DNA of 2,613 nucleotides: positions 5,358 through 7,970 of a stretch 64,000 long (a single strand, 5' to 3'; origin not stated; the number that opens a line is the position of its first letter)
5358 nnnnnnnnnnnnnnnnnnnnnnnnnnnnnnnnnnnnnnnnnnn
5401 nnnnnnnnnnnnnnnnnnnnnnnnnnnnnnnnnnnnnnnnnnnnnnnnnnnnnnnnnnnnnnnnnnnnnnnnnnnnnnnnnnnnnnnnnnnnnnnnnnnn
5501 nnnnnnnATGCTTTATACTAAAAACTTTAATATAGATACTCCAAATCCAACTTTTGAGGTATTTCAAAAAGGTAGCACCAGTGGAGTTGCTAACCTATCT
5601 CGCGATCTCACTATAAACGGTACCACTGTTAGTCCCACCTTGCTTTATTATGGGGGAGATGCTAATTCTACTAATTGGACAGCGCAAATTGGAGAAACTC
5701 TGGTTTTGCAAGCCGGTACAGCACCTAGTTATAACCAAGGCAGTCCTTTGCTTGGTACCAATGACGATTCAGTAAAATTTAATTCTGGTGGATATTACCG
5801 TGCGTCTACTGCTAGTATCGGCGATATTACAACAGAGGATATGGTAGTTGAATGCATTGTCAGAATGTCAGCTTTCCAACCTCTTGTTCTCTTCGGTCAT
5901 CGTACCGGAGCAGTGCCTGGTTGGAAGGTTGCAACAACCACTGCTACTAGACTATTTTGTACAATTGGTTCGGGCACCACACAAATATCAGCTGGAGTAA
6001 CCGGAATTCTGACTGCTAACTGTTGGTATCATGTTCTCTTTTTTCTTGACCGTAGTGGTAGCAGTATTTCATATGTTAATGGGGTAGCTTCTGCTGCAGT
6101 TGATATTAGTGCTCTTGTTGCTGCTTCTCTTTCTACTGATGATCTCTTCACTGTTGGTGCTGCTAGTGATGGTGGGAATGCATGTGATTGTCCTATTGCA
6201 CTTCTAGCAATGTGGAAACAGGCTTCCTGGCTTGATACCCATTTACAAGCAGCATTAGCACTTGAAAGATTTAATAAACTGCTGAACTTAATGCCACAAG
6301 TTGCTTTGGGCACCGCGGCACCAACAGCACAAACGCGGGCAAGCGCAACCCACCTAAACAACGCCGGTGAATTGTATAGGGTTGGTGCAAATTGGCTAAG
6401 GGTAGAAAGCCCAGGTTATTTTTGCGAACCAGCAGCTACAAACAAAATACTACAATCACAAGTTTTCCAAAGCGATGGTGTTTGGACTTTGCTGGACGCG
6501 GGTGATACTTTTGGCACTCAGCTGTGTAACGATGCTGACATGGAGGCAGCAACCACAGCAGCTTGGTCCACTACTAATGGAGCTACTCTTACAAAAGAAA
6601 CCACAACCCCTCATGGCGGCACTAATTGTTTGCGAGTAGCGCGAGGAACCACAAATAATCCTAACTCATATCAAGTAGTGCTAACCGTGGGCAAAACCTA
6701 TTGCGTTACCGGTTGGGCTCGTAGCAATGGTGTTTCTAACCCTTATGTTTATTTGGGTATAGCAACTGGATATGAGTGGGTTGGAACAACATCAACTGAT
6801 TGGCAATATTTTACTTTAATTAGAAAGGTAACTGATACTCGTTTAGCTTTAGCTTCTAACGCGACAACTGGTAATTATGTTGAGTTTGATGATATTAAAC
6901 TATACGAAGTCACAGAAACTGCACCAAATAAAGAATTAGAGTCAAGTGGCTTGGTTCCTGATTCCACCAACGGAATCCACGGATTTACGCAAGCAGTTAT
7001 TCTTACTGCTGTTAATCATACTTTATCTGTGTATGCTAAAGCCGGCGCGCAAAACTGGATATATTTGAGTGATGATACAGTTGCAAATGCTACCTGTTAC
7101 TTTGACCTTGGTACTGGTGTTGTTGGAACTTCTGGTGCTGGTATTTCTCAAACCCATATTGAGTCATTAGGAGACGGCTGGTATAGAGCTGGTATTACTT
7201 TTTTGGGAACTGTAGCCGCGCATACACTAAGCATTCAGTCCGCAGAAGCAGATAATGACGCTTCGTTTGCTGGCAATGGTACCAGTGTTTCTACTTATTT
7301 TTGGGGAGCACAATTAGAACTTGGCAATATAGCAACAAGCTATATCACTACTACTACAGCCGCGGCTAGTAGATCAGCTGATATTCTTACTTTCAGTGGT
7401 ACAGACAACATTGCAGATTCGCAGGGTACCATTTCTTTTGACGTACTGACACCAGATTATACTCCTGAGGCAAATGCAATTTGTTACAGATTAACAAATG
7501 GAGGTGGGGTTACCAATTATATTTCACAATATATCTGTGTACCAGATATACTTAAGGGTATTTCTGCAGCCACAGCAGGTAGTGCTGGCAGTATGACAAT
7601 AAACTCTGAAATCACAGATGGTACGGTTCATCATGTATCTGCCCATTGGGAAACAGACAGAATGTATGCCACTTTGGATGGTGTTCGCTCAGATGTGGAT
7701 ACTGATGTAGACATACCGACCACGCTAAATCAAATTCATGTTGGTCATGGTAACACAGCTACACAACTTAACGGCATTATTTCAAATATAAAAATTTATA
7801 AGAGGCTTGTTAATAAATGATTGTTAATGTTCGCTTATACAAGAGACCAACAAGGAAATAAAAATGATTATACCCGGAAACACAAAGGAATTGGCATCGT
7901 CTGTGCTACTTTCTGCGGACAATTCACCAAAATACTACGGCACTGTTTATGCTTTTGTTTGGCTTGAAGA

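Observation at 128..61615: Proteome-wide DGY (Asp-Gly-Tyr) tag restricted to a subset of virion proteins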

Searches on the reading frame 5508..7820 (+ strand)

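Call 8: search_protein_families(library=phrogs, proteins=[window:5508-7820:+])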
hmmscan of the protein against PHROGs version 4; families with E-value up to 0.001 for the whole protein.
window:5508-7820:+ (770 aa): 2 families
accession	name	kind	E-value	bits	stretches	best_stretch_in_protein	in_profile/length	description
phrog_5939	-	tail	5.2e-34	118.8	1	450-766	423-750/801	tail protein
phrog_1419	-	tail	3.5e-06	26.5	1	525-766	535-782/793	tail protein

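Call 38: search_protein_families(library=pfam, max_evalue=0.01, proteins=[window:5508-7820:+])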
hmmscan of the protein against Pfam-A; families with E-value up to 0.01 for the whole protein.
window:5508-7820:+ (770 aa): 1 family
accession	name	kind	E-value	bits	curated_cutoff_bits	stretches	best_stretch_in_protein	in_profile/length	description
PF02018.23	CBM_4_9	-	7.7e-05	23.5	25.9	1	341-426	5-99/136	Carbohydrate binding domain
